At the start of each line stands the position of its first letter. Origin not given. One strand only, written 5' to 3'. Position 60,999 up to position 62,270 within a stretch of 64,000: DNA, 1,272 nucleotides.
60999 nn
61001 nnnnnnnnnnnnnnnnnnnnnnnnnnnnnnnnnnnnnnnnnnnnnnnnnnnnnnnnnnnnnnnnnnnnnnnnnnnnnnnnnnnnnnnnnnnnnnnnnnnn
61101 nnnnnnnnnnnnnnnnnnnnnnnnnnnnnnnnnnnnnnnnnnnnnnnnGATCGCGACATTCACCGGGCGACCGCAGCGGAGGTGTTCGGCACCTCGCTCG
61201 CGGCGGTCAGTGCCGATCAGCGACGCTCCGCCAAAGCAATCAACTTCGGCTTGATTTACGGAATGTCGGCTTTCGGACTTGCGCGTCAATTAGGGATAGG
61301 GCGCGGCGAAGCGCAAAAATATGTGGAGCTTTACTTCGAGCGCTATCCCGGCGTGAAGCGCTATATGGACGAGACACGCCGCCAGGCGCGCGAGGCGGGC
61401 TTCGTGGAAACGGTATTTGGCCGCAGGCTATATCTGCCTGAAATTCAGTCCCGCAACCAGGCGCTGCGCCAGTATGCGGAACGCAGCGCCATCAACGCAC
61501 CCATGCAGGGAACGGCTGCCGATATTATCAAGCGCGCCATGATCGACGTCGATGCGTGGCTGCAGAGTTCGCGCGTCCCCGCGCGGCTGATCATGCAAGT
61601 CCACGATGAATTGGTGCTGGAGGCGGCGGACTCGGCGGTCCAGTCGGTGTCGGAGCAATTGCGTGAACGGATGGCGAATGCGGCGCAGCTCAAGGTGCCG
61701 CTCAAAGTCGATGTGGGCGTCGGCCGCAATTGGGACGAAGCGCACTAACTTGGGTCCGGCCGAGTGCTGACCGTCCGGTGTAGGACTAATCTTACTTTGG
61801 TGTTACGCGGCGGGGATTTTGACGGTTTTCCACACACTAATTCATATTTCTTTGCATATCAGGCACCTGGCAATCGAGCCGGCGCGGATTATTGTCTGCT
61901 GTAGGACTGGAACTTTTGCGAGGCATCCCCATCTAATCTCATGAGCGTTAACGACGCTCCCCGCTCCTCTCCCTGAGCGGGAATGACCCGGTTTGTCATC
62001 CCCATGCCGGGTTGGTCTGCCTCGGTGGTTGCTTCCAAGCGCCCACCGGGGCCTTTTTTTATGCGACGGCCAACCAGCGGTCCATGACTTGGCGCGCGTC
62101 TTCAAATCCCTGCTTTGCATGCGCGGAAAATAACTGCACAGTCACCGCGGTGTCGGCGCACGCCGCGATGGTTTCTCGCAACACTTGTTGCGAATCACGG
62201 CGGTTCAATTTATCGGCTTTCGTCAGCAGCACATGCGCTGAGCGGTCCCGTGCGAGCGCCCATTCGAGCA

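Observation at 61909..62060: Predicted sigma-E-dependent sRNA at the polA-engB locus, positional analogue of Spot 42 / ErsA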

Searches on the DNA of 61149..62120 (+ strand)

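Call 4: search_rna_families(source=window, start=61700, end=62120, threshold=evalue, max_evalue=10, show_alignments=3)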
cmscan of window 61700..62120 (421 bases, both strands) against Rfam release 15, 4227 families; matches with E-value up to 10: 7.
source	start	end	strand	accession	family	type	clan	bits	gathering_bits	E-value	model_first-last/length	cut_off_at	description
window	61958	62060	+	RF02837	anti-hemB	Gene; sRNA;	-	41.9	49.5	1.5e-08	1-81/81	no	Burkholderia RNA 7 (anti-hemB)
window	61950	62058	+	RF02232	sX13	Gene; sRNA;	-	21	50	0.069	1-115/115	no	Xanthomonadaceae sRNA sX13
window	61970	62060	+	RF00021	Spot_42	Gene; sRNA;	-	15.4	80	2.1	1-115/115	no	Spot 42 RNA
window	62005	62060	+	RF02399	NsiR1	Gene; sRNA;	-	15.1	39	2.1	1-60/60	no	Nitrogen stress-induced RNA 1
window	61994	62059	+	RF02278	Betaproteobacteria_toxic_sRNA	Gene; sRNA;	-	12.7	50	7.2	1-64/64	no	Betaproteobacteria toxic small RNA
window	62039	62062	+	RF02162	XIST_A_REPEAT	Gene; sRNA;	-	12.2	33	8.1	1-37/37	no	XIST RNA A repeat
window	61798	61897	-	RF02421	Bp1_684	Gene; sRNA;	-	11.2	44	7.8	1-113/113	no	Burkholderia sRNA Bp1_Cand684_SIPHT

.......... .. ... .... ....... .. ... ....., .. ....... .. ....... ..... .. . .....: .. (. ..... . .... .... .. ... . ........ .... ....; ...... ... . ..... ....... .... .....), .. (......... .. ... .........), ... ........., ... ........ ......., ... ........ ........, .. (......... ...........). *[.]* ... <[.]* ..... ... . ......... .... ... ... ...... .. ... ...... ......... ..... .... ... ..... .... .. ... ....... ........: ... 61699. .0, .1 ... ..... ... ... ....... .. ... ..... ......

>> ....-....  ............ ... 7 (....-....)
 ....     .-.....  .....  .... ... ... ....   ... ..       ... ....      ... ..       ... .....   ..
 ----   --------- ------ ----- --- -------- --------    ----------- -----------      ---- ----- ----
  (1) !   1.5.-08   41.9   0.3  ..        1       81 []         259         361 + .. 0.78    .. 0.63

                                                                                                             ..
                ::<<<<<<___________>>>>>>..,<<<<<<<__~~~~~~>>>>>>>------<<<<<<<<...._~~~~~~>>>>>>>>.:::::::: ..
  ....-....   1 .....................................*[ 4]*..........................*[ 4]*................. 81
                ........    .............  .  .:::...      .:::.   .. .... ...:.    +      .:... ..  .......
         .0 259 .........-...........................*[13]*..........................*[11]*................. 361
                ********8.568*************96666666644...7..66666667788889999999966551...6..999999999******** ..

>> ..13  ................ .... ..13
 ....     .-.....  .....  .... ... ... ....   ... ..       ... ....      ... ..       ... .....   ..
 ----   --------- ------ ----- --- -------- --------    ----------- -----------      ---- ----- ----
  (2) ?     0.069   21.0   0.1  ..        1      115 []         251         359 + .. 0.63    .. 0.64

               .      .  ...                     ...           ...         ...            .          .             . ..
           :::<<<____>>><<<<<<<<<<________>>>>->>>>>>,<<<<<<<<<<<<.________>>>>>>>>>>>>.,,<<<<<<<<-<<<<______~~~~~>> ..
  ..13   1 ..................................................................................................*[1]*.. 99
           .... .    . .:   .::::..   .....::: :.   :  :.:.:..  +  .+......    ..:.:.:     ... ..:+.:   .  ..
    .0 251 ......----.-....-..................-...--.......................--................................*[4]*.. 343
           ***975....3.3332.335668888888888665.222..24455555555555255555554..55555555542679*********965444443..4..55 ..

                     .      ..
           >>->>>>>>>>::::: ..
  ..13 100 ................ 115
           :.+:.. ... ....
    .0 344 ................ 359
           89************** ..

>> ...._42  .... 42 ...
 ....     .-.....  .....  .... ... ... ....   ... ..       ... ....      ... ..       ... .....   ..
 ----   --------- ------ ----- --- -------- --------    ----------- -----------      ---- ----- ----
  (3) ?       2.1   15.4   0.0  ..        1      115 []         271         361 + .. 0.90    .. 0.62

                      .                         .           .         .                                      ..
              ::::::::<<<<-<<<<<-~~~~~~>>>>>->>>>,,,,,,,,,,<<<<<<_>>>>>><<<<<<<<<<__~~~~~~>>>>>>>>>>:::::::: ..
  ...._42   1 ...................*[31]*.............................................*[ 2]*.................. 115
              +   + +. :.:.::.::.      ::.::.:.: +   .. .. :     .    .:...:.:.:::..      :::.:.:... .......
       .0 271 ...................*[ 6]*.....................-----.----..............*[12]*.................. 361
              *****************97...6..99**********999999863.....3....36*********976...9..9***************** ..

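Call 14: search_rna_families(sources=[L079, L080, L046, L050, L066, L078, L051, L001, L004, L011, L019, L043, L052, L069, L067, L044, L063, L016, L034, L013], threshold=gathering)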
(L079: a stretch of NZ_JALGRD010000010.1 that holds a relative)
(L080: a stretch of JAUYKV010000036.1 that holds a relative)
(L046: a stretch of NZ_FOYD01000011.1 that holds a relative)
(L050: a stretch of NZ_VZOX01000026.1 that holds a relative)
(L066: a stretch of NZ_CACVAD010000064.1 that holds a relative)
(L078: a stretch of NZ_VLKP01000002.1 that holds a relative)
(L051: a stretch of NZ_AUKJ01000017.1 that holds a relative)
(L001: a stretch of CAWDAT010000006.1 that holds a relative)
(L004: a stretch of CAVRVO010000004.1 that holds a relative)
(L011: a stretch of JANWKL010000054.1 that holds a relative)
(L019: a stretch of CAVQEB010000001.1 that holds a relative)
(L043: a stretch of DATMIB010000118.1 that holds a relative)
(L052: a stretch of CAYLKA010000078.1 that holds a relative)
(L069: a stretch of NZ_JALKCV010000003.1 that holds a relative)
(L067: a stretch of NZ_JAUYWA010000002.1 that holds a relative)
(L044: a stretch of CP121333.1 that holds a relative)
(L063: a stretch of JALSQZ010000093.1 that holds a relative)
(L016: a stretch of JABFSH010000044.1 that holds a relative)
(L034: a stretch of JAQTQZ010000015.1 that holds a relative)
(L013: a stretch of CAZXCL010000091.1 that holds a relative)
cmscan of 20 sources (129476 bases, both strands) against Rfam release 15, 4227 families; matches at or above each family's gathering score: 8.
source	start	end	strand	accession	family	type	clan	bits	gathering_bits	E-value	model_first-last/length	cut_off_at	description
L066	5023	5327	+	RF02767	Ysr186_sR026_CsrC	Gene; sRNA;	CL00106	325.3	279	5.3e-90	1-305/305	no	Yersinia sRNA 186/sR026/CsrC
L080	3765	3881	+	RF01719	Pseudomon-1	Gene; sRNA;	-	120.3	50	1.8e-23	1-116/116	no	Pseudomon-1/ErsA RNA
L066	3749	3866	+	RF00021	Spot_42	Gene; sRNA;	-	119.4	80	4.9e-23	1-115/115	no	Spot 42 RNA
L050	3731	3846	+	RF00021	Spot_42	Gene; sRNA;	-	118.3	80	8.9e-23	1-115/115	no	Spot 42 RNA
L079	3706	3822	+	RF01719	Pseudomon-1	Gene; sRNA;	-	105.2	50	8.7e-20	1-116/116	no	Pseudomon-1/ErsA RNA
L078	3722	3831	+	RF02232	sX13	Gene; sRNA;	-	77.3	50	2.2e-12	1-115/115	no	Xanthomonadaceae sRNA sX13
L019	6234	6307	+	RF00005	tRNA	Gene; tRNA;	CL00001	66.9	29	4.5e-12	1-71/71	no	tRNA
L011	4568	4667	+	RF02837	anti-hemB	Gene; sRNA;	-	51.9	49.5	6.5e-09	1-81/81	no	Burkholderia RNA 7 (anti-hemB)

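Call 33: build_rna_model(alignment_id=A1, structure=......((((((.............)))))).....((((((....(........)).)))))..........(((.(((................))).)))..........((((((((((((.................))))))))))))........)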
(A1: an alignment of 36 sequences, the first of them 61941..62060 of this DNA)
Model R1 built from alignment A1 (36 sequences, 162 columns); structure: as given.
model positions 119; base pairs 31; branch points 3; effective number of sequences 2.73; information 0.59 bits per position. Calibrated on 0.2 Mb of random sequence (short: E-values are rough).
structure used (alignment columns):
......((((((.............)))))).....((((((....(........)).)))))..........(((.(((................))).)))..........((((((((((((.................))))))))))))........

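Call 34: search_with_rna_model(model_id=R1, sources=[window, L005, L006, L007, L009, L014, L015, L016, L017, L022, L023, L027, L028, L029, L032, L034, L041, L042, L044, L046, L047, L049, L050, L051, L055, L056, L057, L058, L059, L060, L062, L063, L065, L066, L067, L068, L069, L070, L071, L072, L073, L074, L075, L077, L078, L079, L080, L081, L082, L085, L086, L088, L090, L092, L093, L096, L099, L101, L102, L107, L108, L110, L112, L114, L117, L123, L125, L129, L130, L132, L144, L147, L154, L155, L156, L161, L164, L165, L170, L172, L174, L181, L183, L185, L192, L195, L196, L200, L083, L084, L094, L171, L194, L127, L166, L186], max_evalue=1)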
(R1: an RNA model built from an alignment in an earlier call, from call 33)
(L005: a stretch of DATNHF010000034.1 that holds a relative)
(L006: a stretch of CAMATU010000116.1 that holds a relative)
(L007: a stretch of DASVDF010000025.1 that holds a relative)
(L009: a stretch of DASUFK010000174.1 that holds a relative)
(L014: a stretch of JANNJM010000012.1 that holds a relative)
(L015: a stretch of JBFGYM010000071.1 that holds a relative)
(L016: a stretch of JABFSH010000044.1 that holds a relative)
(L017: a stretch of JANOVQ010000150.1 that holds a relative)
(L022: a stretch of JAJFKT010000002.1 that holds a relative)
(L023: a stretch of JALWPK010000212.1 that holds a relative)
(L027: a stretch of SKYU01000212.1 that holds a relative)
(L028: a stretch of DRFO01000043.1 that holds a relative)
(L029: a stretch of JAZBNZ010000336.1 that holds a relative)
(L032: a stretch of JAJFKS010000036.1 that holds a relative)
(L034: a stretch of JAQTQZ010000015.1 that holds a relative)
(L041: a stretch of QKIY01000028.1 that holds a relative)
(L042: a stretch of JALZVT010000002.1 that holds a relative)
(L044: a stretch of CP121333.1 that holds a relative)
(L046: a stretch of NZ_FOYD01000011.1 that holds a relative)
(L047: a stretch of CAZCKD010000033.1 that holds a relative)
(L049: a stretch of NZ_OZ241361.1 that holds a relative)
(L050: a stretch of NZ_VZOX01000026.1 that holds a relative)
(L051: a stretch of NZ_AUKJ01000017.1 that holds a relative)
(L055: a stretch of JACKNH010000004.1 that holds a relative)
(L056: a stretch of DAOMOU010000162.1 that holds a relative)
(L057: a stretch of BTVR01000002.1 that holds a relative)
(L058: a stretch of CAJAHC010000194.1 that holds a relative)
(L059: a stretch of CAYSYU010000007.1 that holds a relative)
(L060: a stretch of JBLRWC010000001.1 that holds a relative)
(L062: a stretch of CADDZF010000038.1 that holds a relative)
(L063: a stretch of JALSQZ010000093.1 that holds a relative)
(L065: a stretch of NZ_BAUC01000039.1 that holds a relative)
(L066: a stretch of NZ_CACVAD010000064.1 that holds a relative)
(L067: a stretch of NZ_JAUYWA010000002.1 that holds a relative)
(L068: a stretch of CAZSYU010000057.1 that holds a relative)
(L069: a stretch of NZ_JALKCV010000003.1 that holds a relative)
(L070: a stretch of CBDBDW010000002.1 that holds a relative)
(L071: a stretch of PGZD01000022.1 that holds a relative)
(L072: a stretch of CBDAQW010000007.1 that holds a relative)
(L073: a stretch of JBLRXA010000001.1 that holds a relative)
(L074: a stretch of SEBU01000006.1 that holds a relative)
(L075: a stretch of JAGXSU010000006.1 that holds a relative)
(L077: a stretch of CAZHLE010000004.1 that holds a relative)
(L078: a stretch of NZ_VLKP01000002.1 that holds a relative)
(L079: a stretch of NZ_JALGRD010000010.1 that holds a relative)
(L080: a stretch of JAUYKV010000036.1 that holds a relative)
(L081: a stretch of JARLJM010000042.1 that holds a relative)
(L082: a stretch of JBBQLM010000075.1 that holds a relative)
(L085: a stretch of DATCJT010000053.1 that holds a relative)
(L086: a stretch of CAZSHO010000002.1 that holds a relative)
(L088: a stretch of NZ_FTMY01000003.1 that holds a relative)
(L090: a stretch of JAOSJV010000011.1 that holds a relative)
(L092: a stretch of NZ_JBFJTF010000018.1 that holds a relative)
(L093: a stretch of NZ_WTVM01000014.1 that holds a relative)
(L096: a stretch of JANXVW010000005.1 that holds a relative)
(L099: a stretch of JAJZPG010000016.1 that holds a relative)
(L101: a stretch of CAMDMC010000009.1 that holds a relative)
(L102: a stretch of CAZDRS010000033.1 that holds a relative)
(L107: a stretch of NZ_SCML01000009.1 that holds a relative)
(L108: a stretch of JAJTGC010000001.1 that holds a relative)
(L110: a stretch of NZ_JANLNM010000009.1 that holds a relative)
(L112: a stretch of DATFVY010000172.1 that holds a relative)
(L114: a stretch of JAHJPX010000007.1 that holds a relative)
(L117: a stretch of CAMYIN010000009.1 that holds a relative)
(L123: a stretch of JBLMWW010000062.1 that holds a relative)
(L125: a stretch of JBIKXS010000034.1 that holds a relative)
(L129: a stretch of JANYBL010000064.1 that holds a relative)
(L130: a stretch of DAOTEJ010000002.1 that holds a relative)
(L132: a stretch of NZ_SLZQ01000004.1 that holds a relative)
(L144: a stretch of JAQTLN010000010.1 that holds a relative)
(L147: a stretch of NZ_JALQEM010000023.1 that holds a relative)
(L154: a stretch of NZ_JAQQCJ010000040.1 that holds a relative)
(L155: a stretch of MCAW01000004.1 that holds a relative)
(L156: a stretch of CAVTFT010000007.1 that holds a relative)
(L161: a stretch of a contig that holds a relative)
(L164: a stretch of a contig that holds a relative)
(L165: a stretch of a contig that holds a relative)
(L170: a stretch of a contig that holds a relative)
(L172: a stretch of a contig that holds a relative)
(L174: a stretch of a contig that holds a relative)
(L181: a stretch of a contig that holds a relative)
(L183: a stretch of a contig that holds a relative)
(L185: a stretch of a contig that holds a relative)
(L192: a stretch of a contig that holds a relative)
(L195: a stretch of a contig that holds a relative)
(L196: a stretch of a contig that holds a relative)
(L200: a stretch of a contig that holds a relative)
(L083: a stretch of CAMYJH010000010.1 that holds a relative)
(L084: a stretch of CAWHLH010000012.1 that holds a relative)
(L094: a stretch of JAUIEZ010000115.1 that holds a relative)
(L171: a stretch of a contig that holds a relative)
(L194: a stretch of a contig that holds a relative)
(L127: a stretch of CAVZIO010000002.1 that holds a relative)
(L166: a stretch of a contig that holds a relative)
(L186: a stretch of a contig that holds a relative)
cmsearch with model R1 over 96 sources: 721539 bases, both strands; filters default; matches with E-value up to 1: 67.
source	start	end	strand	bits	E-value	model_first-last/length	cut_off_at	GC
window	61941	62060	+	106.4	2.2e-23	1-119/119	no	0.62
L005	4347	4467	+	84.2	5.7e-18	1-119/119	no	0.6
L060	3677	3792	+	75.8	6.3e-16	1-119/119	no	0.71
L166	4790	4900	-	75.6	6.8e-16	1-119/119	no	0.66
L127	5345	5455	+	73.1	2.8e-15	1-119/119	no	0.7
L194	4116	4232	-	66.2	1.3e-13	1-119/119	no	0.64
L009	3674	3796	+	64.9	2.8e-13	1-119/119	no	0.67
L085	4032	4137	-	64.6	3.3e-13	1-119/119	no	0.53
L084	2781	2909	-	61.6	1.8e-12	1-119/119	no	0.64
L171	820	937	+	61.3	2e-12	1-119/119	no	0.63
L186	3637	3760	-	57.2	2.1e-11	1-119/119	no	0.73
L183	3652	3755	+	56.5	3e-11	1-119/119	no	0.52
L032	3700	3821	+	55.6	5e-11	1-119/119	no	0.55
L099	5026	5130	+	55.4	5.6e-11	1-119/119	no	0.58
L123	2426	2540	-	55.4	5.7e-11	1-119/119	no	0.7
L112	2425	2532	-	55.1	6.8e-11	1-119/119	no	0.53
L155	6086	6188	-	54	1.2e-10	1-119/119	no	0.48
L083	815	935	-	53.6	1.5e-10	1-119/119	no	0.64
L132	1138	1249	-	53.4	1.7e-10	1-119/119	no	0.53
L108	7234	7343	-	53.1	2e-10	1-119/119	no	0.57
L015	3700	3815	+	52.9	2.3e-10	1-119/119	no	0.61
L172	558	670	-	52.7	2.5e-10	1-119/119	no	0.58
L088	280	384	+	52.4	3e-10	1-119/119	no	0.61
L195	2975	3091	-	52.1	3.6e-10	1-119/119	no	0.63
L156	2184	2298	-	51.8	4.3e-10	1-119/119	no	0.67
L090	2660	2764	+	51.7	4.4e-10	1-119/119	no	0.54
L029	3667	3781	+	51.7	4.6e-10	1-119/119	no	0.62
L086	288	395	+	51.7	4.6e-10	1-119/119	no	0.55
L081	710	817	+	50.7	7.8e-10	1-119/119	no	0.6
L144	3310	3423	+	50.5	8.8e-10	1-119/119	no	0.54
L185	3086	3192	+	48.9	2.2e-09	1-119/119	no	0.52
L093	7637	7742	-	48.3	2.9e-09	1-119/119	no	0.6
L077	3776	3893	+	47.9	3.7e-09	1-119/119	no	0.56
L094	2482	2604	+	47.9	3.9e-09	1-119/119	no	0.63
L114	5179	5284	-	47.7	4.2e-09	1-119/119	no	0.61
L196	6172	6261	+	47.2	5.7e-09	1-119/119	no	0.62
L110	484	588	+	46.5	8.2e-09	1-119/119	no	0.62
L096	5689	5795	+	46.1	1.1e-08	1-119/119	no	0.53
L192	6418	6521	+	46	1.1e-08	1-119/119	no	0.56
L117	3119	3239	-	44.5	2.6e-08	1-119/119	no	0.57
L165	1111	1217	-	44.3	2.8e-08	1-119/119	no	0.59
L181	7778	7885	-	43.9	3.6e-08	1-119/119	no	0.57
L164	4637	4728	+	42.1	9.8e-08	1-119/119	no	0.52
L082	7591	7692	-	39.6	3.8e-07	1-119/119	no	0.59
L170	5460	5564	+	39.4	4.4e-07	1-119/119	no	0.74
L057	3697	3815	+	38.9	5.8e-07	1-119/119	no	0.6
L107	6066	6175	+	38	9.5e-07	1-119/119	no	0.57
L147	2230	2329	-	37.9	1e-06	1-119/119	no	0.63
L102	1198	1301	+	37.9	1e-06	1-119/119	no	0.59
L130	4143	4237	-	37.6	1.2e-06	1-119/119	no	0.65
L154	1166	1276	-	37.3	1.4e-06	1-119/119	no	0.58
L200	2631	2734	+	36.6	2.2e-06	1-119/119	no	0.6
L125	3829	3921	+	36.2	2.7e-06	1-119/119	no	0.59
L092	7798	7883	-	35.5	3.9e-06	1-119/119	no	0.6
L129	6367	6478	-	34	9.1e-06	1-119/119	no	0.53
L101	1126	1213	-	31.4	3.9e-05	1-119/119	no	0.58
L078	3711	3833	+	30.9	5.1e-05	1-119/119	no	0.69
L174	6988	7077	-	30.3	7.3e-05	1-119/119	no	0.6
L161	6681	6788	-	28.5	0.0002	1-119/119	no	0.58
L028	3686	3823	+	24.6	0.0018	1-119/119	no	0.51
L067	6232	6316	-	24.1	0.0023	1-119/119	no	0.52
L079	3684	3813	+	21.1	0.012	1-119/119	no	0.52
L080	3743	3874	+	19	0.039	1-119/119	no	0.53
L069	3942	4060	+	16.5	0.16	1-119/119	no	0.55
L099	1118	1207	-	14.3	0.56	1-119/119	no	0.61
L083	1799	1910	-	14.3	0.57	1-119/119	no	0.62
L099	7527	7637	-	14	0.66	1-119/119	no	0.69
